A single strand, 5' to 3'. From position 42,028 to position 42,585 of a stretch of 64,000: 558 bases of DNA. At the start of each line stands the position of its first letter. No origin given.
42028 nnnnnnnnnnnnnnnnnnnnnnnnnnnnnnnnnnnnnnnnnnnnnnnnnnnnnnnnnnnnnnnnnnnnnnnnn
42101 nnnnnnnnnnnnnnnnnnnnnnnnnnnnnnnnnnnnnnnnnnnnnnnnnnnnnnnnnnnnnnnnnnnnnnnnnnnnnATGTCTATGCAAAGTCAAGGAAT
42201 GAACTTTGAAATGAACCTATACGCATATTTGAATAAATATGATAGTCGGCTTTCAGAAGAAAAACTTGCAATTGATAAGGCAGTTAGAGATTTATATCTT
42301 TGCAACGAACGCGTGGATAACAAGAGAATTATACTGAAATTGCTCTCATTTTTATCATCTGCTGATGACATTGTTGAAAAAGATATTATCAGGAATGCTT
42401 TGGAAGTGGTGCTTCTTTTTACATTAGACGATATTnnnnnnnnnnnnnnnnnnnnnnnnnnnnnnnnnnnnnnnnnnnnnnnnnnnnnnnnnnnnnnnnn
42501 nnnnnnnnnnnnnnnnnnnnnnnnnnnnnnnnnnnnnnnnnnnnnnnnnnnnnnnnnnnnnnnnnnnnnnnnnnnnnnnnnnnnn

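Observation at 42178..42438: Extra AriR/YmgB-family paralog immediately upstream of iraM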

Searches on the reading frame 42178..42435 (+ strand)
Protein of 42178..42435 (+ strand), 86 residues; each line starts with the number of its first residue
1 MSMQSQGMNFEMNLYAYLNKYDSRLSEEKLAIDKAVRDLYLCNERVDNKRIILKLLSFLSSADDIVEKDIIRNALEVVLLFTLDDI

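Call 3: search_protein_families(library=pfam, proteins=[window:42178-42435:+], max_evalue=0.01)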
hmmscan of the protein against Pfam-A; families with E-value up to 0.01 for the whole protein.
window:42178-42435:+ (86 aa): 1 family
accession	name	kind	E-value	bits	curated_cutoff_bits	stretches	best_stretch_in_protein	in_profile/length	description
PF10798.13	YmgB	-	8.7e-14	51.6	22.3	1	28-85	2-59/59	Biofilm development protein YmgB/AriR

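Call 4: search_protein_families(library=ncbifam, proteins=[window:42178-42435:+], max_evalue=0.01)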
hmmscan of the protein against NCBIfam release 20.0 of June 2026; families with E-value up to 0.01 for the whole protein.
window:42178-42435:+ (86 aa): 0 families

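Call 14: find_homologous_proteins(query=window:42178-42435:+, max_evalue=0.001)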
Query window:42178-42435:+ (86 aa): 19 proteins with E <= 0.001 among 19 candidates.
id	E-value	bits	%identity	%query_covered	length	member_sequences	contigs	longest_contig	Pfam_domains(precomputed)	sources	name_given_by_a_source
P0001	8.5e-46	171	100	100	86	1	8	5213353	PF10798.15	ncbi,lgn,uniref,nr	ncbi:hypothetical protein FZN26_17160 [Escherichia coli]|uniref:biofilm development regulator YmgB/A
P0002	7.9e-45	168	99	100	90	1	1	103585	PF10798.15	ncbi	ncbi:biofilm development regulator YmgB/AriR family protein, partial [Escherichia coli]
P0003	8.9e-44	164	98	100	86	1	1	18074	PF10798.15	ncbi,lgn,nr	ncbi:hypothetical protein K3R83_005003 [Escherichia coli]|nr:hypothetical protein [Escherichia coli]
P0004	1.3e-43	164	98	100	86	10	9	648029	PF10798.15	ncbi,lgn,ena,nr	ncbi:hypothetical protein R7J84_001221 [Escherichia coli]|nr:hypothetical protein [Escherichia coli]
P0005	3.9e-43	162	97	100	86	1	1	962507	PF10798.15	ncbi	ncbi:TPA: biofilm development regulator YmgB/AriR family protein [Escherichia coli]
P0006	6.1e-43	162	97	100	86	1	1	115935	PF10798.15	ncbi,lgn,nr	ncbi:hypothetical protein GYM41_002066 [Escherichia coli]|nr:hypothetical protein [Escherichia coli]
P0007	6.7e-43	162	95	100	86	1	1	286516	PF10798.15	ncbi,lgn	ncbi:TPA: biofilm development regulator YmgB/AriR family protein [Escherichia coli]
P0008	1.3e-41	158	95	100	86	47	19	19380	PF10798.15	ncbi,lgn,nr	ncbi:hypothetical protein KZL92_004932 [Escherichia coli]|nr:hypothetical protein [Escherichia coli]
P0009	1.4e-41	157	94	100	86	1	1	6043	PF10798.15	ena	-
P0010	7.8e-38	146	88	100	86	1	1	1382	PF10798.15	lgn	-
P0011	8.9e-35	136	83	100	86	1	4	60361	PF10798.15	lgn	-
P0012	1.8e-32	129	75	98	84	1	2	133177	PF10798.15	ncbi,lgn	ncbi:TPA: biofilm development regulator YmgB/AriR family protein [Escherichia coli]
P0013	2.2e-31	125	74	98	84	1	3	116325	PF10798.15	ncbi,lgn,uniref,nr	ncbi:biofilm development regulator YmgB/AriR family protein [Escherichia coli]|uniref:biofilm develo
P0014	4.4e-31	124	74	98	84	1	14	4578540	PF10798.15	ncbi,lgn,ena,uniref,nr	ncbi:hypothetical protein LOK69_20685 [Escherichia coli]|uniref:biofilm development regulator YmgB/A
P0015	1.5e-30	123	73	98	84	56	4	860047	PF10798.15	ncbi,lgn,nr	ncbi:TPA: hypothetical protein NUW82_000519 [Escherichia coli]|nr:hypothetical protein [Escherichia 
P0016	2.1e-30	122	73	98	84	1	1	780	PF10798.15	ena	-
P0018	2.6e-22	96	95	64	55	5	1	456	PF10798.15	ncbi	ncbi:TPA: biofilm development regulator YmgB/AriR family protein [Escherichia coli]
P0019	7.8e-13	66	76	57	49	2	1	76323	PF10798.15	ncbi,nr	ncbi:TPA: hypothetical protein JTK89_000432, partial [Escherichia coli]|nr:hypothetical protein [Esc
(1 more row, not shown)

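Call 42: search_solved_structures(query=window:42178-42435:+, max_evalue=1, show_alignments=2)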
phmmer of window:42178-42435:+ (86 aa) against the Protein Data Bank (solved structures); distinct sequences matched with E-value up to 1: 7.
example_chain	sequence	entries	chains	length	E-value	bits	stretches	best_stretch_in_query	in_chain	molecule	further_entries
2oxl_A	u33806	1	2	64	1.1e-10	45.1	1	25-86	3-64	Hypothetical protein ymgB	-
3cz7_A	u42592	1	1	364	0.66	14.1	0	8-64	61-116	Regulator of Ty1 transposition protein 109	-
3qm0_A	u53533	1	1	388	0.74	13.9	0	8-64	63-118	Histone acetyltransferase RTT109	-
3q33_A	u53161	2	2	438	0.78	13.8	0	8-64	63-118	Histone acetyltransferase RTT109 | Histone acetyltransferase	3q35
3q66_C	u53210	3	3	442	0.79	13.8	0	8-64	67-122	Histone acetyltransferase RTT109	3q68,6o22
2zfn_A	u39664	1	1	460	0.83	13.7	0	8-64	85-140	Regulator of Ty1 transposition protein 109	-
2rim_A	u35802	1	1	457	0.84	13.7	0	8-64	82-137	Regulator of Ty1 transposition protein 109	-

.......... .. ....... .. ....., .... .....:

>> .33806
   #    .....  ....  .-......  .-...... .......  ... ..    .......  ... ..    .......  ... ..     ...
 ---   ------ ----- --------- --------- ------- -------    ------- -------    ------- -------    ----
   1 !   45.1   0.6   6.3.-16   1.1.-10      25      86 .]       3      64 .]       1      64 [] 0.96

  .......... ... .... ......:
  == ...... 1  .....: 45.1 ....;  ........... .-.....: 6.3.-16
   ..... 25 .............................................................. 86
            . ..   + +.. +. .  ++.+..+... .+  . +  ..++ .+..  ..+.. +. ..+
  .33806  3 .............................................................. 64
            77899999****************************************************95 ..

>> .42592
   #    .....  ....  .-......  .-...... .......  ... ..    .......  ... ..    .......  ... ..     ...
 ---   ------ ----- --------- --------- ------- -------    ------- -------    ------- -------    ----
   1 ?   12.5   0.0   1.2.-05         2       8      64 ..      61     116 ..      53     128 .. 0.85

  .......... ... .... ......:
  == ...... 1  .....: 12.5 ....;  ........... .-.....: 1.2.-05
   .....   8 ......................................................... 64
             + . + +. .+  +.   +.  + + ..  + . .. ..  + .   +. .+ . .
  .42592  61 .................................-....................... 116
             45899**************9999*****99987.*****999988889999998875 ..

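Call 46: search_protein_representatives(alignment_id=A2)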
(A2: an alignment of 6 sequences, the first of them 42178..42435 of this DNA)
Query: 6 sequences, 85 profile positions. Proteins with E-value up to 0.001 (for the whole library): 158; up to 1e-10: 57; up to 1e-30: 1. The best 150 are listed.
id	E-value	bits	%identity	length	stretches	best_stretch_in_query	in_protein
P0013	9.5e-41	154.1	-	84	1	2-85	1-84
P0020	1.2e-30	121.8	-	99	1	11-85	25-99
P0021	1.9e-25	105.1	-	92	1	23-85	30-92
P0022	1.1e-20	89.8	-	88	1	6-85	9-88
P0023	3.5e-20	88.2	-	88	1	5-85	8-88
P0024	8.1e-20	87.1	-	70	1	35-85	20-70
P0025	4.0e-19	84.8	-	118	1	15-85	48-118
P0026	1.2e-18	83.3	-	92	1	9-85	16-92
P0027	2.4e-18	82.4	-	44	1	42-85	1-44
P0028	5.1e-18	81.3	-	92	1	9-85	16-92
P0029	1.2e-17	80.2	-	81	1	6-78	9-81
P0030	6.3e-17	77.8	-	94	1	7-85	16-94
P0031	7.7e-17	77.5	-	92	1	10-85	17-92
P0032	8.2e-17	77.4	-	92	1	10-85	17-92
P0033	1.1e-16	77.1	-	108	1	11-85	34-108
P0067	9.3e-12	61.2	-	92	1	2-84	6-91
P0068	1.4e-11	60.7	-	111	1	16-85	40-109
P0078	1.9e-10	57.1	-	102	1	7-85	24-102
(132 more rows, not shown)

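Call 58: list_cluster_members(proteins=[window:42178-42435:+, P0011, P0010, P0013, P0015, P0067, P0078, P0023, P0032, P0068])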
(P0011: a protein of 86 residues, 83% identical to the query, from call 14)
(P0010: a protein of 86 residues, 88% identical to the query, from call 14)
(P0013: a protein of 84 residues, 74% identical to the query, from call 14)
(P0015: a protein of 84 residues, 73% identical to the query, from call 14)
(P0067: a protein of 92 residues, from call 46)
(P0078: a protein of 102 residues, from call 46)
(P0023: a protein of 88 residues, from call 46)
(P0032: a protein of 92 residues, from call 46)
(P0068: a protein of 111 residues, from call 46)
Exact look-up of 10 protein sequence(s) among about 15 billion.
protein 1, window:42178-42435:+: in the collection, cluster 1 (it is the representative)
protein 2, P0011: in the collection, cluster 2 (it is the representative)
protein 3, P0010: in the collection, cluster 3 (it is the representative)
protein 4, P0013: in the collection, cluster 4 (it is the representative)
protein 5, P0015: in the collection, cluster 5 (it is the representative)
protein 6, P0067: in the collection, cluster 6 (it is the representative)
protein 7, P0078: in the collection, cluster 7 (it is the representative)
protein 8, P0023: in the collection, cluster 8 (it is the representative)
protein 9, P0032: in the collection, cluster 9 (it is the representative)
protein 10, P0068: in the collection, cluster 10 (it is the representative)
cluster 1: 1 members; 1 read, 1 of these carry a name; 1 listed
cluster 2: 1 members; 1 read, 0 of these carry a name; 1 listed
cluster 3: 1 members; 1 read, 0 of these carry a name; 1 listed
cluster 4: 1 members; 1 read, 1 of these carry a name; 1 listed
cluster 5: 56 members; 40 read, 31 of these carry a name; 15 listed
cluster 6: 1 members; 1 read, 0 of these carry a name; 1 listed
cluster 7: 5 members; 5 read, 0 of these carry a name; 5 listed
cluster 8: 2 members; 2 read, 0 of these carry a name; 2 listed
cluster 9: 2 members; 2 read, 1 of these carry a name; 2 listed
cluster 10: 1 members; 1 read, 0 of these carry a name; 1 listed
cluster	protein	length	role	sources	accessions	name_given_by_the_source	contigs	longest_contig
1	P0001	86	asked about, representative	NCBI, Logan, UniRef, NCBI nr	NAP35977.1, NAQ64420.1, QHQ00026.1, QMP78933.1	hypothetical protein FZN26_17160 [Escherichia coli] | biofilm development regulator YmgB/AriR family protein n=1 Tax=Escherichia TaxID=561 ... | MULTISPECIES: biofilm development regulator YmgB/AriR family protein [Escherichia]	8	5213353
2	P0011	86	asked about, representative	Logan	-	-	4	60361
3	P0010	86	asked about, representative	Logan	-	-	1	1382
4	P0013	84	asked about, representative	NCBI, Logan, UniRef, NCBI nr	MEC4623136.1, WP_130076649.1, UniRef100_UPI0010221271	biofilm development regulator YmgB/AriR family protein [Escherichia coli] | biofilm development regulator YmgB/AriR family protein n=1 Tax=Escherichia coli TaxID=562 ...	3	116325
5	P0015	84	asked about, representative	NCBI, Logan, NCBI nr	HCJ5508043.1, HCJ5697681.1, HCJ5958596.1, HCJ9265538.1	TPA: hypothetical protein NUW82_000519 [Escherichia coli] | hypothetical protein [Escherichia coli]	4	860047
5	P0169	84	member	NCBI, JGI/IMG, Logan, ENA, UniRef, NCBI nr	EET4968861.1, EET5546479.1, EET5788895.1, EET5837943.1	TPA: hypothetical protein OE587_000977 [Escherichia coli] | biofilm development regulator YmgB/AriR family protein n=2 Tax=Escherichia coli TaxID=562 ... | biofilm development regulator YmgB/AriR family protein [Escherichia coli]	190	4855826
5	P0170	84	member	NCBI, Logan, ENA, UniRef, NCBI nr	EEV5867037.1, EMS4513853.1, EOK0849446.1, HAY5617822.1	TPA: biofilm development regulator YmgB/AriR family protein [Escherichia coli] | biofilm development regulator YmgB/AriR family protein n=1 Tax=Escherichia coli TaxID=562 ... | biofilm development regulator YmgB/AriR family protein [Escherichia coli]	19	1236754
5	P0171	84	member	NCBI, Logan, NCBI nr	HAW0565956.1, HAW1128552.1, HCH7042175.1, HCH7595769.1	TPA: hypothetical protein JLL22_000393 [Escherichia coli] | hypothetical protein [Escherichia coli]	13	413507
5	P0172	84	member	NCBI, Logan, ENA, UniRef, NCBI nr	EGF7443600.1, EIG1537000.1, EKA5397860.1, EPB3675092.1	hypothetical protein HBH24_002678 [Escherichia coli] | biofilm development regulator YmgB/AriR family protein n=1 Tax=Escherichia coli TaxID=562 ... | biofilm development regulator YmgB/AriR family protein [Escherichia coli]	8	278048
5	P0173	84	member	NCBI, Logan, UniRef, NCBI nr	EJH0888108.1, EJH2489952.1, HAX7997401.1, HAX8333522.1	biofilm development regulator YmgB/AriR family protein [Escherichia coli] | biofilm development regulator YmgB/AriR family protein n=1 Tax=Escherichia coli TaxID=562 ...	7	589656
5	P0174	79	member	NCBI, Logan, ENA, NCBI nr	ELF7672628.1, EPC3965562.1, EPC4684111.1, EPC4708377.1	hypothetical protein RA930_001290 [Escherichia coli] | biofilm development regulator YmgB/AriR family protein [Escherichia coli]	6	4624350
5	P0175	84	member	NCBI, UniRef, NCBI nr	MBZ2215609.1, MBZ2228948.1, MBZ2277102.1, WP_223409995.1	biofilm development regulator YmgB/AriR family protein [Escherichia coli] | biofilm development regulator YmgB/AriR family protein n=1 Tax=Escherichia coli TaxID=562 ...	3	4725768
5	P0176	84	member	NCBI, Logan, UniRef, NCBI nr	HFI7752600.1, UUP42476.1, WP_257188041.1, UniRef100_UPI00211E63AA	TPA: biofilm development regulator YmgB/AriR family protein [Escherichia coli] | biofilm development regulator YmgB/AriR family protein n=1 Tax=Escherichia coli TaxID=562 ... | biofilm development regulator YmgB/AriR family protein [Escherichia coli]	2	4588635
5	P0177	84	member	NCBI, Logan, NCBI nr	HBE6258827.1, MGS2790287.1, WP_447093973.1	biofilm development regulator YmgB/AriR family protein [Escherichia coli] | hypothetical protein [Escherichia coli]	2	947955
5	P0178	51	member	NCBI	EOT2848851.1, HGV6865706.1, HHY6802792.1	biofilm development regulator YmgB/AriR family protein [Escherichia coli]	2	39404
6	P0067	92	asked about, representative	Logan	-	-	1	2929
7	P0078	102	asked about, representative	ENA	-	-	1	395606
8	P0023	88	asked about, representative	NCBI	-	-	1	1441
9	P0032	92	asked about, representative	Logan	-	-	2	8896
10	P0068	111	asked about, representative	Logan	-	-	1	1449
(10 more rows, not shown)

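Call 59: find_encoding_contigs(protein=P0011, flank=5000, max_places=3)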
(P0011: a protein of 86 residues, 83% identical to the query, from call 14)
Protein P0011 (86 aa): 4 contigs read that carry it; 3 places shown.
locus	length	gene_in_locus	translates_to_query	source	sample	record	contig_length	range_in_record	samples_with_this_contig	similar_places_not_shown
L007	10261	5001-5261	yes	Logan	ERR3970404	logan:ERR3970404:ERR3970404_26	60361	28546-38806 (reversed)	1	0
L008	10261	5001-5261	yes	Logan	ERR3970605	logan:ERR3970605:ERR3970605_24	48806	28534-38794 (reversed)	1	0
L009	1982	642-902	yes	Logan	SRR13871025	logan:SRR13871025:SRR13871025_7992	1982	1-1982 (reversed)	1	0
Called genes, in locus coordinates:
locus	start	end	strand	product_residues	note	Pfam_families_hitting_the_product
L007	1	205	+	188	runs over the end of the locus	PF01292:Ni_hydr_CYTB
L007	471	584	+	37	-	-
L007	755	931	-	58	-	-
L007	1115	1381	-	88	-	PF10798:YmgB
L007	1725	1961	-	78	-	PF10798:YmgB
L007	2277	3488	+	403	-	PF04940:BLUF, PF00563:EAL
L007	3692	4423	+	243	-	PF00376:MerR, PF12728:HTH_17 (faint), PF13411:MerR_1, PF22270:MlrA_helical, PF22267:MlrA_C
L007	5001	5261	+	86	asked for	PF10798:YmgB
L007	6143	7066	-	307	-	PF00126:HTH_1, PF03466:LysR_substrate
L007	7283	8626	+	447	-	PF07063:HGLS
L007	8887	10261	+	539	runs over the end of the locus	PF04349:MdoG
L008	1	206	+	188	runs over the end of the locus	PF01292:Ni_hydr_CYTB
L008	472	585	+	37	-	-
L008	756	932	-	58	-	-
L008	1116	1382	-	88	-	PF10798:YmgB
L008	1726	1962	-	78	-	PF10798:YmgB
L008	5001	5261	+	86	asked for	PF10798:YmgB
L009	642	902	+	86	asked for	PF10798:YmgB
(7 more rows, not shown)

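Call 60: find_encoding_contigs(protein=P0001, flank=3000, max_places=4)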
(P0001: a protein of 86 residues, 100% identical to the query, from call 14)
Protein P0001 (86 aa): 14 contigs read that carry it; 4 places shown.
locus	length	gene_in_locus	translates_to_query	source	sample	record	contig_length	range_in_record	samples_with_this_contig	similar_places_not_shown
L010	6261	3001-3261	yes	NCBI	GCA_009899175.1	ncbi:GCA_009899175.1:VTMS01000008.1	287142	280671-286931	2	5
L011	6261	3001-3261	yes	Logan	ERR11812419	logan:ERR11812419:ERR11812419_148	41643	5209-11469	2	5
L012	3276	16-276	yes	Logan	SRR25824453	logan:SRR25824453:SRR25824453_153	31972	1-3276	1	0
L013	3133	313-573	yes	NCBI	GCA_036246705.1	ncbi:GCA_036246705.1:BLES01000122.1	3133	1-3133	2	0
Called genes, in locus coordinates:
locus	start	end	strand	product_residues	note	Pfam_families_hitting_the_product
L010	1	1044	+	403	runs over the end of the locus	PF04940:BLUF, PF00563:EAL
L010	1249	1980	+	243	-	PF00376:MerR, PF12728:HTH_17 (faint), PF13411:MerR_1, PF22270:MlrA_helical, PF22267:MlrA_C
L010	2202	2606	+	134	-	PF07166:DUF1398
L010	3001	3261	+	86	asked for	PF10798:YmgB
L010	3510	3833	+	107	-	PF11183:PmrD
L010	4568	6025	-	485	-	PF02386:TrkH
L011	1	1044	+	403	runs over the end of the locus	PF04940:BLUF, PF00563:EAL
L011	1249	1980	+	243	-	PF00376:MerR, PF12728:HTH_17 (faint), PF13411:MerR_1, PF22270:MlrA_helical, PF22267:MlrA_C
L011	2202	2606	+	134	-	PF07166:DUF1398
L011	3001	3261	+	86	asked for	PF10798:YmgB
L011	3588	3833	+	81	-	PF11183:PmrD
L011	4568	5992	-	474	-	PF02386:TrkH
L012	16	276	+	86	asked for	PF10798:YmgB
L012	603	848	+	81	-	PF11183:PmrD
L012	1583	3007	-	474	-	PF02386:TrkH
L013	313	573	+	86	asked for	PF10798:YmgB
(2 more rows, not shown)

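Call 62: predict_structure(alignment_id=A4)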
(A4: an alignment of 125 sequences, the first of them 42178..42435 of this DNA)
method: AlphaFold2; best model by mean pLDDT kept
length: 86 residues; sequences in the alignment: 125
mean_pLDDT: 86.0   pTM: 0.77
mean pLDDT of the five models: 86.0, 85.2, 84.4, 84.1, 83.9
residues with pLDDT >= 90: 54; 70-90: 18; 50-70: 10; < 50: 4
segments of 3 or more residues with pLDDT < 50: 1-4
pLDDT, mean of each block of 10 residues (from residue 1): 52 80 82 96 93 98 97 95 79
secondary structure, 60 per line:
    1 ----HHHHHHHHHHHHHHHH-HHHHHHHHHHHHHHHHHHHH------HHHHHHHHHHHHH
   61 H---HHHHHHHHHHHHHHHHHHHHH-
elements in order: H5-20 H22-41 H48-61 H65-85

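Call 64: find_related_loci(query=window:42178-42435:+, collection=genome_contigs, flank=6000)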
Query window:42178-42435:+ (86 aa) in genome_contigs; peptide patterns used: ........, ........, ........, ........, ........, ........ (x = any residue, [..] = any of these).
299 stretches matched a pattern, but none encodes a relative of the query by tblastn (E <= 1e-3).

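Call 67: fold_search(model_id=the predicted structure, library=pdb)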
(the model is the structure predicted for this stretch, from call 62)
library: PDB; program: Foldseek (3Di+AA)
matches with E <= 10: 133; with E <= 0.001: 1
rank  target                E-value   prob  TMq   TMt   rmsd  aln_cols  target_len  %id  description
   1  2oxl_A                2.7e-04  1.00  0.68  0.93   0.5        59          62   42  Structure and Function of the E. coli Protein YmgB: a Protein Critical for Biofilm Formation and Acid Resistance (released 2007-10-30)
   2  2ymb_C                8.8e-01  0.60  0.42  0.16   7.2        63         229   16  Structures of MITD1 (released 2012-10-24)
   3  2ymb_D                1.3e+00  0.47  0.42  0.16   7.2        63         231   16  Structures of MITD1 (released 2012-10-24)
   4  4a5x_B                1.4e+00  0.41  0.43  0.50   8.1        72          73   15  Structures of MITD1 (released 2012-11-14)
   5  4a5x_A                2.1e+00  0.23  0.36  0.42   7.6        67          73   10  Structures of MITD1 (released 2012-11-14)
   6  2v6x_A                2.2e+00  0.25  0.38  0.40   7.4        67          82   18  Stractural insight into the interaction between ESCRT-III and Vps4 (released 2007-10-16)
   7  5fvl_A                2.3e+00  0.25  0.39  0.40   7.5        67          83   18  Crystal structure of Vps4-Vps20 complex from S.cerevisiae (released 2016-04-27)
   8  7y8z_B                2.5e+00  0.12  0.34  0.36   6.2        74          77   15  CcpS (released 2023-05-10)
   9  4u7y_A                2.6e+00  0.09  0.26  0.26   8.7        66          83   14  Structure of the complex of VPS4B MIT and IST1 MIM (released 2015-02-11)
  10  9had_A                2.6e+00  0.08  0.29  0.22  13.9        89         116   13  Der f 21 dust mite allergen with computationally designed DerF21_b10 binder (released 2024-12-18)
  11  4niq_A                3.0e+00  0.21  0.39  0.41   7.4        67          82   18  Crystal Structure of Vps4 MIT-Vfa1 MIM2 (released 2014-03-05)
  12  4niq_B                3.4e+00  0.20  0.39  0.43   7.4        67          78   18  Crystal Structure of Vps4 MIT-Vfa1 MIM2 (released 2014-03-05)
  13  9bui_W                3.4e+00  0.11  0.36  0.09  10.5        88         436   12  M1A Midnolin-Proteasome (with Ubl) (released 2025-06-11)
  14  7a0w_B                3.4e+00  0.06  0.23  0.08  10.3        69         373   20  Structure of dimeric sodium proton antiporter NhaA, at pH 8.5, crystallized with chimeric Fab antibodies (released 2022-02-23)
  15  8xje_C                3.6e+00  0.14  0.47  0.33   5.4        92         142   14  Crystal structure of the YqeY protein from Campylobacter jejuni (released 2024-05-22)
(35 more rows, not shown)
